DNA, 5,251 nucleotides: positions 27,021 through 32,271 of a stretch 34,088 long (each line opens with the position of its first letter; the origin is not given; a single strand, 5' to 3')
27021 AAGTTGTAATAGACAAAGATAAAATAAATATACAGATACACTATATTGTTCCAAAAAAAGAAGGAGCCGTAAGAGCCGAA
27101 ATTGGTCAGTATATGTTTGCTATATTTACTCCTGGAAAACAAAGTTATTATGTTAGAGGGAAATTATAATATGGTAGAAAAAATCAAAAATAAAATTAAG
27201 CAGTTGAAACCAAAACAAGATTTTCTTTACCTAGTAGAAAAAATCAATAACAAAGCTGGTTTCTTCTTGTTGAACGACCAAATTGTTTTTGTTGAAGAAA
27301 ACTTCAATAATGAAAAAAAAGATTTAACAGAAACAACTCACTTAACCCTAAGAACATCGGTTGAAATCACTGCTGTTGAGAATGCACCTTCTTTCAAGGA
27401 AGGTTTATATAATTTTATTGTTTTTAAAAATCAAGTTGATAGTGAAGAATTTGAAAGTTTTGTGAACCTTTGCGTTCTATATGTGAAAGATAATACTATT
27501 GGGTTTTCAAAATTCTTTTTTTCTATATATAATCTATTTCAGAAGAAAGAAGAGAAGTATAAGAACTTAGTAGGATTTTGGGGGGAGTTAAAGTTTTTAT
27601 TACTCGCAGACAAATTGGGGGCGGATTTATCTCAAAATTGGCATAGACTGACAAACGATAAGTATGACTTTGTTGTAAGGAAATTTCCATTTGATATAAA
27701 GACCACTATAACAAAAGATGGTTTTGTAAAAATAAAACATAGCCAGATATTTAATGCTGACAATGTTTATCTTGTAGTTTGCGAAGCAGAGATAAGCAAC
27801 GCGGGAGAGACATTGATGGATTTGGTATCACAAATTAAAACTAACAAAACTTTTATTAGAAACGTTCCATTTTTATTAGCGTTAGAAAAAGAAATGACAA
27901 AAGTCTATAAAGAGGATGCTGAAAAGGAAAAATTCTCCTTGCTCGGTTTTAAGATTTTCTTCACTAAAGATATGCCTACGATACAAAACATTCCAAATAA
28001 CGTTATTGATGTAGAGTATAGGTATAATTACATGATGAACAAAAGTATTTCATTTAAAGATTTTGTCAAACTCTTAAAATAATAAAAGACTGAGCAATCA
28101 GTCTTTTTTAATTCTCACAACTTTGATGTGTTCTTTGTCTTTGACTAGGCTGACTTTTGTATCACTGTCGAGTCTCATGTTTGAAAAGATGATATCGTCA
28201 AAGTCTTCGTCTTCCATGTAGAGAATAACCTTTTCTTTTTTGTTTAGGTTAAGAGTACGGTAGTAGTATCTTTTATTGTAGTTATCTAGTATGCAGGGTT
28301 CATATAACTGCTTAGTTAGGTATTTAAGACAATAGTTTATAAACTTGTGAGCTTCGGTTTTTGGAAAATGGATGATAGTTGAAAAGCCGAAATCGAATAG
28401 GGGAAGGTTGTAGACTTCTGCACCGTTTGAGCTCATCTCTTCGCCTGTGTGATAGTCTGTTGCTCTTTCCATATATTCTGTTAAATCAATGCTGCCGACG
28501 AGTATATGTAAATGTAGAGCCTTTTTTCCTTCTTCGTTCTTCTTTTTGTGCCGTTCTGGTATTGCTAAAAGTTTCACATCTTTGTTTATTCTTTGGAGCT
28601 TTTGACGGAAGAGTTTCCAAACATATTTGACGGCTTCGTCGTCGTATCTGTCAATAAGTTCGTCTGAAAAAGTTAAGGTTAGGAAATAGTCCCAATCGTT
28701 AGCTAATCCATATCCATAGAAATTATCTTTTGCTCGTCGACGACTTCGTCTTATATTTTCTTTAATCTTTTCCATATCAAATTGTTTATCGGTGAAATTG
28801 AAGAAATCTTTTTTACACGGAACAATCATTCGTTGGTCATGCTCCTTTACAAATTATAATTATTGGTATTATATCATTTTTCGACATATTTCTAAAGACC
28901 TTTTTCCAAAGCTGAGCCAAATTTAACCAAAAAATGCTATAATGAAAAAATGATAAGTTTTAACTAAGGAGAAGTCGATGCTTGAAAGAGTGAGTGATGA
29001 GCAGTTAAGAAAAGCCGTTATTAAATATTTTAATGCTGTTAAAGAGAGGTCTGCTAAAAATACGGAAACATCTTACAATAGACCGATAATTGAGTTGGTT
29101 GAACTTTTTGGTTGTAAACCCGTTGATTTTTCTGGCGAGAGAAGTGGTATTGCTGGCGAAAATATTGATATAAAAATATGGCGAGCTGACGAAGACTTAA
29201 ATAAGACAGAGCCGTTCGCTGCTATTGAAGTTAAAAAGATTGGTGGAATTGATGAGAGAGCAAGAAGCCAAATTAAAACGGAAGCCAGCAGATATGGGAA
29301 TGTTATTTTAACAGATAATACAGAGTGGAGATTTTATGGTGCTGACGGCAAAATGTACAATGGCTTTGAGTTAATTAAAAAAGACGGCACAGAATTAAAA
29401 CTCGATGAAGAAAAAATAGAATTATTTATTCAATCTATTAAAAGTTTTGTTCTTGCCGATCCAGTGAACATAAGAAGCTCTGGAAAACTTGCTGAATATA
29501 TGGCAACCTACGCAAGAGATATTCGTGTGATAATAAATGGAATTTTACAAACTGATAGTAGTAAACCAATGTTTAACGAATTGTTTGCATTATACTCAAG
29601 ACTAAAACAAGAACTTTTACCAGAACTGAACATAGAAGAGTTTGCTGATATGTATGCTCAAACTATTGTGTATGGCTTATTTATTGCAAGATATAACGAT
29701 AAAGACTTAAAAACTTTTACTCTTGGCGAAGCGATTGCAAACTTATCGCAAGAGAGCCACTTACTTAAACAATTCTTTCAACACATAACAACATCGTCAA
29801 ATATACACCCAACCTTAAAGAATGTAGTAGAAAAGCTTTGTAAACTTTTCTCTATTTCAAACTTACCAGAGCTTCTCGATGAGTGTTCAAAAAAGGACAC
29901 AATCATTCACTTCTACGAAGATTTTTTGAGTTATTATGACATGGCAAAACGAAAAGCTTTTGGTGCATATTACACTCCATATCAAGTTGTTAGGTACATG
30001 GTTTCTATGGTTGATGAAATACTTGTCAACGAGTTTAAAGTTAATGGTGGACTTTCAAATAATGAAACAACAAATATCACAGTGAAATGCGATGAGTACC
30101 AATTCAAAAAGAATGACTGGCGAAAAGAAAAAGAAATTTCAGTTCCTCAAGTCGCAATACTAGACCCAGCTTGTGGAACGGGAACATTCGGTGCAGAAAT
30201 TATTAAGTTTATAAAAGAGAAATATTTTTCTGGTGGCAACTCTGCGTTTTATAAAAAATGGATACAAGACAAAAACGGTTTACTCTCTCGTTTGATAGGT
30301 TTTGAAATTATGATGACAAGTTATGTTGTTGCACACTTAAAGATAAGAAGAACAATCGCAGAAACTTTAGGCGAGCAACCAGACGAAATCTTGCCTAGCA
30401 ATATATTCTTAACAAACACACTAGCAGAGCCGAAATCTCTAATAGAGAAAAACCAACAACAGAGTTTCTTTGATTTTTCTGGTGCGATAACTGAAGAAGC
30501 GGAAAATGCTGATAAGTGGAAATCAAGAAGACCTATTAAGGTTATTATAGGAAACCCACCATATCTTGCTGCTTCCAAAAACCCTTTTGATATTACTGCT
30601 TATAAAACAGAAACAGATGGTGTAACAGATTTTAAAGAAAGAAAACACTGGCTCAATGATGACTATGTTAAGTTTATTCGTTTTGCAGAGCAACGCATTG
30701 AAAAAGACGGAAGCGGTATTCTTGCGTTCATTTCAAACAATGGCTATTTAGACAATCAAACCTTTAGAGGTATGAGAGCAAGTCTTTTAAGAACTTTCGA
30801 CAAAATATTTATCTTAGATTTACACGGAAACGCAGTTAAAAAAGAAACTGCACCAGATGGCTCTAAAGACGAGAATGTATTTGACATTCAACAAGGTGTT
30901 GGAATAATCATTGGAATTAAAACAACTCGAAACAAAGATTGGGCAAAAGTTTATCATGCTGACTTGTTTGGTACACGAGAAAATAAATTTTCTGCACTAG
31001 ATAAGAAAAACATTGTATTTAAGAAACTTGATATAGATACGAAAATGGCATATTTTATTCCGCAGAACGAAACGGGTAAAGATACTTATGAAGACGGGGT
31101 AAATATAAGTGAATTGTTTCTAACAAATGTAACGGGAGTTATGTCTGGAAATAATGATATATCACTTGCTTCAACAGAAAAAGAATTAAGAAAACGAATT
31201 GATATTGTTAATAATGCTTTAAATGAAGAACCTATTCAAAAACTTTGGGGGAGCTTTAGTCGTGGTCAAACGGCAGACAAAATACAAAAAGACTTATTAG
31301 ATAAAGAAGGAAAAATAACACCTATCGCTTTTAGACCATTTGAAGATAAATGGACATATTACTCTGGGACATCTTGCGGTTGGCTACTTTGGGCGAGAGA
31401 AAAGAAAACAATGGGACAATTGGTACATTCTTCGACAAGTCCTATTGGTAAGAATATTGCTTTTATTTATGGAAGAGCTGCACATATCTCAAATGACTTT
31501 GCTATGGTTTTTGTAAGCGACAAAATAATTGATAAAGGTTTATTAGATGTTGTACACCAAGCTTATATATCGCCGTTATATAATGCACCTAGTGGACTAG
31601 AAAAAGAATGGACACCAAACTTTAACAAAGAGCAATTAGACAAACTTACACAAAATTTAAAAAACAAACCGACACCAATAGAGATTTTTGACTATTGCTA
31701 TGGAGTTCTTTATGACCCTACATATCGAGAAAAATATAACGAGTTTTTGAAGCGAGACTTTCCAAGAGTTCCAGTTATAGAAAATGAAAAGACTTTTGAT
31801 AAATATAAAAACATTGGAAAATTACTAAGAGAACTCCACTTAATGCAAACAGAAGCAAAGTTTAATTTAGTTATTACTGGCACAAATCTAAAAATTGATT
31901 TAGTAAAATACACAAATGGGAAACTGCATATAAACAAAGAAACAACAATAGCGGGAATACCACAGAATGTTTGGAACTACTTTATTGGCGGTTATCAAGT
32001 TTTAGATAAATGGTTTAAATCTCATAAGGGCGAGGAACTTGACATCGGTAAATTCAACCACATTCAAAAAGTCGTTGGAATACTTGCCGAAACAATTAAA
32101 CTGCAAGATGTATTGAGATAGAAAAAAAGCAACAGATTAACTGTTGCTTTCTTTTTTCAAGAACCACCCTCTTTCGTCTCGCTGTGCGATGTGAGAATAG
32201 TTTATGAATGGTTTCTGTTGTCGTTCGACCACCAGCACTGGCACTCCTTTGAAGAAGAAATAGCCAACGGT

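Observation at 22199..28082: Translationally coupled C5-methyltransferase / GHKL ATPase / Z1 NTPase / PD-(D/E)XK operon: a multi-component methylation-linked restriction-like system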

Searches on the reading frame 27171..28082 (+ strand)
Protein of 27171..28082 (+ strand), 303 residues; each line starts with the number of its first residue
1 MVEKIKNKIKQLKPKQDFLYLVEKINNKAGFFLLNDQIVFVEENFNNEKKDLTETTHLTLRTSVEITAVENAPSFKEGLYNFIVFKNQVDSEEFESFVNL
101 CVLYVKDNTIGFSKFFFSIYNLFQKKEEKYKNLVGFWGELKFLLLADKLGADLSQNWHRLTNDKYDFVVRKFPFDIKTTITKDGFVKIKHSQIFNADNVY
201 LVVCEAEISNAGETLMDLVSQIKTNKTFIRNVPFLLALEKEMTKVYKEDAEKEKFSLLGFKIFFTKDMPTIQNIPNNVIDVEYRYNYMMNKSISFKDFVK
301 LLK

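Call 4: search_protein_families(library=pfam, proteins=[window:27171-28082:+], max_evalue=0.01)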
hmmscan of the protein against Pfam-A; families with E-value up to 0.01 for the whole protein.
window:27171-28082:+ (303 aa): 1 family
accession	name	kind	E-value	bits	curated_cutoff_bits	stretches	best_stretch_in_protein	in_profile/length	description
PF14390.12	DUF4420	-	1.1e-11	45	27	1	52-284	57-302/306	Putative PD-(D/E)XK family member, (DUF4420)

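Call 5: search_protein_families(library=padloc, proteins=[window:27171-28082:+], max_evalue=0.01)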
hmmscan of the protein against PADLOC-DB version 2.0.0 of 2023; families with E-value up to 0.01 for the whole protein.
window:27171-28082:+ (303 aa): 0 families

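Call 7: search_protein_families(library=ncbifam, proteins=[window:27171-28082:+], max_evalue=0.01)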
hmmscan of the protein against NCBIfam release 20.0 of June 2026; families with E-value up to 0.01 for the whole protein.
window:27171-28082:+ (303 aa): 1 family
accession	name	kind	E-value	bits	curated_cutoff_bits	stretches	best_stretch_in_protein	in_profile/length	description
NF041934.1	MzaD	equivalog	0.0039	16.4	420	1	132-225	141-241/326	MZA anti-phage system associated PD-(D/E)XK motif protein MzaD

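Call 53: find_homologous_proteins(query=window:27171-28082:+, max_evalue=0.00001)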
Query window:27171-28082:+ (303 aa): 5 proteins with E <= 0.00001 among 806 candidates.
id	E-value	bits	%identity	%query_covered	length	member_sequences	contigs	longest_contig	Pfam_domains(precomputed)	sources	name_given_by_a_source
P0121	3.0e-192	656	100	100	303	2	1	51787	PF14390.13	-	-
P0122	6.7e-54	202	39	95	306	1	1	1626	PF14390.13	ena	-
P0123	2.2e-46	177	35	94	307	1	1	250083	PF14390.13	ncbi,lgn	-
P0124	1.5e-44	171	35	94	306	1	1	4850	PF14390.13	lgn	-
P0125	1.2e-43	168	36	95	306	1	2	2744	PF14390.13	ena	-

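Call 55: find_homologous_proteins(query=A2, max_evalue=0.00001)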
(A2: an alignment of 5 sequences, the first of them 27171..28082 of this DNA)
Query A2 (5 sequences) (303 aa, profile of the alignment): 121 proteins with E <= 0.00001 among 5106 candidates; the best 120 are listed.
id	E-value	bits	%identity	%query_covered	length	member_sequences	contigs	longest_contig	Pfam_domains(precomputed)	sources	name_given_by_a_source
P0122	1.9e-144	499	39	95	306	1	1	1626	PF14390.13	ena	-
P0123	9.2e-142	490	35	94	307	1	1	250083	PF14390.13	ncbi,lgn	-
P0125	1.5e-132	459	36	95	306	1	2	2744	PF14390.13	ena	-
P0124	2.5e-132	459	35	94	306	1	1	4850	PF14390.13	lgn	-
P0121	2.7e-129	449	100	100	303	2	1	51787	PF14390.13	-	-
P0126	7.5e-122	424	34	94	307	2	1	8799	PF14390.13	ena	-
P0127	2.6e-121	423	33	99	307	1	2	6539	PF14390.13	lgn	-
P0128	4.5e-120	419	33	97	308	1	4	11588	PF14390.13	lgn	-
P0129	2.1e-119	416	34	100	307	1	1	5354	PF14390.13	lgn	-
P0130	2.5e-119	416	34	100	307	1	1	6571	PF14390.13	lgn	-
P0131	7.6e-119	414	34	100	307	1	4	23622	PF14390.13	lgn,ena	-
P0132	4.8e-118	412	34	94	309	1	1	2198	PF14390.13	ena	-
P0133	7.9e-118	411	34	94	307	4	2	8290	PF14390.13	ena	-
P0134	2.0e-116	407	35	94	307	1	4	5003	PF14390.13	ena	-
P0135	1.5e-115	404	34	94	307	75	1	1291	PF14390.13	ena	-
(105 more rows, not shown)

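Call 58: search_solved_structures(query=A3, max_evalue=1)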
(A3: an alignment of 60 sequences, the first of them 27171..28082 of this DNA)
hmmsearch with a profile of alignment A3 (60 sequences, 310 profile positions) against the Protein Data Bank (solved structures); distinct sequences matched with E-value up to 1: 0.

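Call 65: search_protein_families(library=phrogs, proteins=[window:27171-28082:+], max_evalue=0.001)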
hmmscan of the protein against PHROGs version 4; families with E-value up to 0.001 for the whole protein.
window:27171-28082:+ (303 aa): 0 families

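Call 67: predict_structure(alignment_id=A3)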
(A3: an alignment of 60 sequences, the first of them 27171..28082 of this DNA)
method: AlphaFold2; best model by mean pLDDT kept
length: 303 residues; sequences in the alignment: 60
mean_pLDDT: 91.6   pTM: 0.74
mean pLDDT of the five models: 91.6, 91.5, 90.8, 90.8, 90.2
residues with pLDDT >= 90: 223; 70-90: 73; 50-70: 7; < 50: 0
segments of 3 or more residues with pLDDT < 50: none
pLDDT, mean of each block of 10 residues (from residue 1): 94 90 95 96 92 95 89 85 96 92 93 93 81 95 98 89 78 93 90 78 96 98 96 89 88 97 93 90 92 97 94
secondary structure, 60 per line:
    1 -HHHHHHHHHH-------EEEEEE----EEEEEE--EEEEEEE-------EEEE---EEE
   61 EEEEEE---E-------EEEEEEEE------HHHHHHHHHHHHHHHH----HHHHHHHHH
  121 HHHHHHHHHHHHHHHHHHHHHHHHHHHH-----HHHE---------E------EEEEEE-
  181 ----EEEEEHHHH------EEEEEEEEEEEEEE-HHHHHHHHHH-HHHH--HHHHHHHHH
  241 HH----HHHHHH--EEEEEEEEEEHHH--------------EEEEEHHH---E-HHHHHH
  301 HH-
elements in order: H2-11 E19-24 E29-34 E37-43 E51-54 E58-66 E78-85 H92-107 H112-148 E174-179 E185-189 H190-193 E200-213 H215-224 H226-229 H232-242 H247-252 E255-264 E282-286 H295-302

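Call 70: fold_search(model_id=the predicted structure, library=pdb)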
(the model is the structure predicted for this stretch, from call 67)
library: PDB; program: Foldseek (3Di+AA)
matches with E <= 10: 288; with E <= 0.001: 0
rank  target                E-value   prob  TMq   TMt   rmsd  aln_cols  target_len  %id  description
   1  7bmu                  5.9e-01  0.06  0.10  0.19  12.7       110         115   10  p62PH in cesium chloride (0.25 M CsCl in protein buffer) (released 2021-10-06)
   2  2xzo_A                6.2e-01  0.06  0.10  0.05  17.1       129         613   12  Upf1 helicase - RNA complex (released 2011-03-30)
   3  5u78_C                7.9e-01  0.06  0.09  0.18  11.5        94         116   10  Crystal structure of ORP8 PH domain in P1211 space group (released 2017-10-18)
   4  3ijt_A                8.4e-01  0.08  0.13  0.24  13.8       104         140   15  Structural Characterization of SMU.440, a Hypothetical Protein from Streptococcus mutans (released 2009-08-25)
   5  8khw                  9.5e-01  0.04  0.08  0.05  12.3        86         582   10  The crystal structure of glycosaminoglycan lyase GAGase VII (released 2024-09-04)
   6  3kdk_A                1.1e+00  0.05  0.11  0.15  20.4       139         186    6  Structure of the C-terminal domain of Bacillus subtilis MutL bound to Zn2+ (released 2010-07-21)
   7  8p0v_M                1.2e+00  0.06  0.15  0.13  14.0       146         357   11  Structure of the human Commander complex coiled coils, DENND10 and partial Retriever subcomplex (released 2024-03-20)
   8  6sh5_A                1.2e+00  0.06  0.10  0.10  10.9        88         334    8  Structure of the Apo2 state of the heptameric Bcs1 AAA-ATPase (released 2020-02-05)
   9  4e2h_B                1.2e+00  0.02  0.10  0.13  24.0       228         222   12  Crystal structure of the periplasmic domain of Shigella flexneri WzzB (released 2012-03-28)
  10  1b97_A                1.3e+00  0.09  0.14  0.17   6.9        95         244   18  ANALYSIS OF A MUTATIONAL HOT-SPOT IN THE ECORV RESTRICTION ENDONUCLEASE: A CATALYTIC ROLE FOR A MAIN CHAIN CARBONYL GR (released 1999-02-26)
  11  2v43_C                1.4e+00  0.16  0.13  0.14   7.9        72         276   14  Crystal structure of RseB: a sensor for periplasmic stress response in E. coli (released 2007-08-28)
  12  1u4c_A                1.4e+00  0.05  0.08  0.08  12.7        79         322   10  Structure of spindle checkpoint protein Bub3 (released 2004-08-03)
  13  7mo0_B                1.4e+00  0.06  0.09  0.19  11.6        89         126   10  Crystal Structure of Nucleoporin NUP50 Ran-Binding Domain in Complex with Ran-GPPNHP (released 2022-06-15)
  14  6z2c_C                1.5e+00  0.01  0.08  0.11  14.5       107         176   12  Engineered lipocalin C3A5 in complex with a transition state analog (released 2021-05-26)
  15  6z2c_B                1.7e+00  0.01  0.08  0.12  14.5       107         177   10  Engineered lipocalin C3A5 in complex with a transition state analog (released 2021-05-26)
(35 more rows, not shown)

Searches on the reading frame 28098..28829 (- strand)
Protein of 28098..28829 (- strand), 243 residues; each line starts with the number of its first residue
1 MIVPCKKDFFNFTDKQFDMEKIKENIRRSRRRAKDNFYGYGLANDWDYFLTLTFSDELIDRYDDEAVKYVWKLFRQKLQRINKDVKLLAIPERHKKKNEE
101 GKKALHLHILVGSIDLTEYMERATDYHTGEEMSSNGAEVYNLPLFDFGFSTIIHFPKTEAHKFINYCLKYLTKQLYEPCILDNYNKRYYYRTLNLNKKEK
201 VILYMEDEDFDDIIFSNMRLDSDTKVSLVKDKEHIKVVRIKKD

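Call 4: search_protein_families(library=pfam, proteins=[window:28098-28829:-], max_evalue=0.01)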
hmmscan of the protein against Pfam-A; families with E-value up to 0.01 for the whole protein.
window:28098-28829:- (243 aa): 1 family
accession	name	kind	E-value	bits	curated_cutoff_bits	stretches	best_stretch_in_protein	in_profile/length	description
PF23343.2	REP_ORF2-G2P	-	1.3e-10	41.9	27.8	1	47-174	1-98/99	Replication-associated protein ORF2/G2P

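Call 5: search_protein_families(library=padloc, proteins=[window:28098-28829:-], max_evalue=0.01)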
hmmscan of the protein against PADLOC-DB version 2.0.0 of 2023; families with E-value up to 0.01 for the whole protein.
window:28098-28829:- (243 aa): 0 families

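Call 7: search_protein_families(library=ncbifam, proteins=[window:28098-28829:-], max_evalue=0.01)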
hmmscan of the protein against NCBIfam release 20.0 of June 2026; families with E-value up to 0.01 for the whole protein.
window:28098-28829:- (243 aa): 0 families

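Call 65: search_protein_families(library=phrogs, proteins=[window:28098-28829:-], max_evalue=0.001)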
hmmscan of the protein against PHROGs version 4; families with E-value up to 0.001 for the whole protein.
window:28098-28829:- (243 aa): 2 families
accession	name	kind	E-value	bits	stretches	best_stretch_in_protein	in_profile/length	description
phrog_3419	-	DNA, RNA and nucleotide metabolism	7.1e-09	36.6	1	16-205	77-239/289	rolling circle DNA replication initiation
phrog_3584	-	DNA, RNA and nucleotide metabolism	0.00035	21.1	1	23-117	51-140/265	replication initiation protein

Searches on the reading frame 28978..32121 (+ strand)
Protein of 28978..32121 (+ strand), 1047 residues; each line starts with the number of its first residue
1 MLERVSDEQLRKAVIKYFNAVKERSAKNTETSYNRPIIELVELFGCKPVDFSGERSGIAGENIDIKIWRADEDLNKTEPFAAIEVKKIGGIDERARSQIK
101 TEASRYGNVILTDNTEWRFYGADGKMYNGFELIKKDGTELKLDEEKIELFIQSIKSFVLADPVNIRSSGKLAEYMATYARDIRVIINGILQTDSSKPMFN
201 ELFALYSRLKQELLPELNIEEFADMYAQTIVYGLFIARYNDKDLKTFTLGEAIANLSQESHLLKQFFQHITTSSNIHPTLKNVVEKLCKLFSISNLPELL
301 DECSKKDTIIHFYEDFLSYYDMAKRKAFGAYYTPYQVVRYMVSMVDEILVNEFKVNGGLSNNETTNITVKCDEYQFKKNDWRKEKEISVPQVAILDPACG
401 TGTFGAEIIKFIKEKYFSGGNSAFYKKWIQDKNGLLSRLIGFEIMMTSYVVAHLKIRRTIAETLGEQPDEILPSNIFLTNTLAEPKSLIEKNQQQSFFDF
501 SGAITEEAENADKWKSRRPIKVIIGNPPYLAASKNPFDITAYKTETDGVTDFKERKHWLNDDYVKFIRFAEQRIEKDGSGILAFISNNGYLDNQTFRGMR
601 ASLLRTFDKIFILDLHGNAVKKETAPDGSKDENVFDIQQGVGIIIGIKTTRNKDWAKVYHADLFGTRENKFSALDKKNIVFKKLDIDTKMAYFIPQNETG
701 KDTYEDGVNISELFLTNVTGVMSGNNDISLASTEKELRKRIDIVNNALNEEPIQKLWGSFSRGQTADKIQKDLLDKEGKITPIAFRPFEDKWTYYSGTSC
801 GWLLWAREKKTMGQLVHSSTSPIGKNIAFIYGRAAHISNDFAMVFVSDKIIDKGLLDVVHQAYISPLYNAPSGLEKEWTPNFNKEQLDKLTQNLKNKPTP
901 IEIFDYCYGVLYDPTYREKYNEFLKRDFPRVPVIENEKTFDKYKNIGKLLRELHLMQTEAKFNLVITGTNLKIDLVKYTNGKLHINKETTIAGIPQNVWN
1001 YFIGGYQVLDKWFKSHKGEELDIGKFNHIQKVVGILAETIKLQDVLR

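Call 4: search_protein_families(library=pfam, proteins=[window:28978-32121:+], max_evalue=0.01)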
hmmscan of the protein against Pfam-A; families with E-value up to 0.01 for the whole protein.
window:28978-32121:+ (1047 aa): 4 families
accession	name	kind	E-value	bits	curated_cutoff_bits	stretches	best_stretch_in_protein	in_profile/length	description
PF18135.7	Type_ISP_C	-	2.8e-56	191.5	25.9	1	712-1023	1-319/342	Type ISP C-terminal specificity domain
PF02384.22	N6_Mtase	-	3e-09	37.1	20.4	1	305-347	2-44/311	N-6 DNA Methylase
PF07669.17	Eco57I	-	6.3e-08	33.3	25.3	1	486-616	40-166/171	Eco57I restriction-modification methylase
PF20473.4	MmeI_Mtase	-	0.0011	18.7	27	1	390-589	19-201/259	MmeI, DNA-methyltransferase domain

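Call 5: search_protein_families(library=padloc, proteins=[window:28978-32121:+], max_evalue=0.01)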
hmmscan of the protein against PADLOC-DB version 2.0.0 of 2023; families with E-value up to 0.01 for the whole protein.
window:28978-32121:+ (1047 aa): 16 families
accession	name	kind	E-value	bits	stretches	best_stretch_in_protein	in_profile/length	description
PDLC03610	REase_MTase_IIG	-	1.7e-192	640.3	2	552-1041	555-1063/1096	Type IIG restriction enzyme-methyltransferase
PDLC03631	REase_MTase_IIG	-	8.9e-78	260.3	2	380-747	333-708/1086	Type IIG restriction enzyme-methyltransferase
PDLC03051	REase_MTase_I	-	3e-42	142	1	385-1000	891-1523/1591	Type I restriction enzyme-methyltransferase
PDLC03597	REase_MTase_IIG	-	3.5e-41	138.9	2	385-672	907-1188/1646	Type IIG restriction enzyme-methyltransferase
PDLC03621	REase_MTase_IIG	-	2.9e-38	129.5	2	385-648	330-584/1024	Type IIG restriction enzyme-methyltransferase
PDLC03021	MTase_I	-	3.5e-10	37.3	1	256-346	101-181/491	Type I methyltransferase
PDLC03025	MTase_I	-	2.7e-08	31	1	254-349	96-182/569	Type I methyltransferase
PDLC03240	MTase_II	-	5.5e-05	20.2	1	249-349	109-204/511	Type II methyltransferase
PDLC03035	MTase_I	-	8.6e-05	19.2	0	283-345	122-191/653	Type I methyltransferase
PDLC03627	REase_MTase_IIG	-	0.00014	17.7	1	321-404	342-420/1136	Type IIG restriction enzyme-methyltransferase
PDLC03630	REase_MTase_IIG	-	0.0002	17.3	1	374-468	389-478/1100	Type IIG restriction enzyme-methyltransferase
PDLC03026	MTase_I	-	0.00034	17.9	0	251-346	73-160/487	Type I methyltransferase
PDLC02529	PglX|PglXI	-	0.00044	16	1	386-591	223-425/1189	PglX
PDLC03338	MTase_II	-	0.0014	15.4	0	520-608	246-322/604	Type II methyltransferase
PDLC03357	MTase_II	-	0.0023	14.4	0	393-434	144-180/620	Type II methyltransferase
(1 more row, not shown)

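Call 7: search_protein_families(library=ncbifam, proteins=[window:28978-32121:+], max_evalue=0.01)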
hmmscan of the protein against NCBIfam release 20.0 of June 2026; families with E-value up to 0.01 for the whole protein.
window:28978-32121:+ (1047 aa): 1 family
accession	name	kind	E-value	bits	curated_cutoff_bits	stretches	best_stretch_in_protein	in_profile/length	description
NF047738.1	antiphage_MADS2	equivalog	0.00028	19.3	720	0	392-419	333-360/654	methylation-associated defense system DNA methyltransferase MAD2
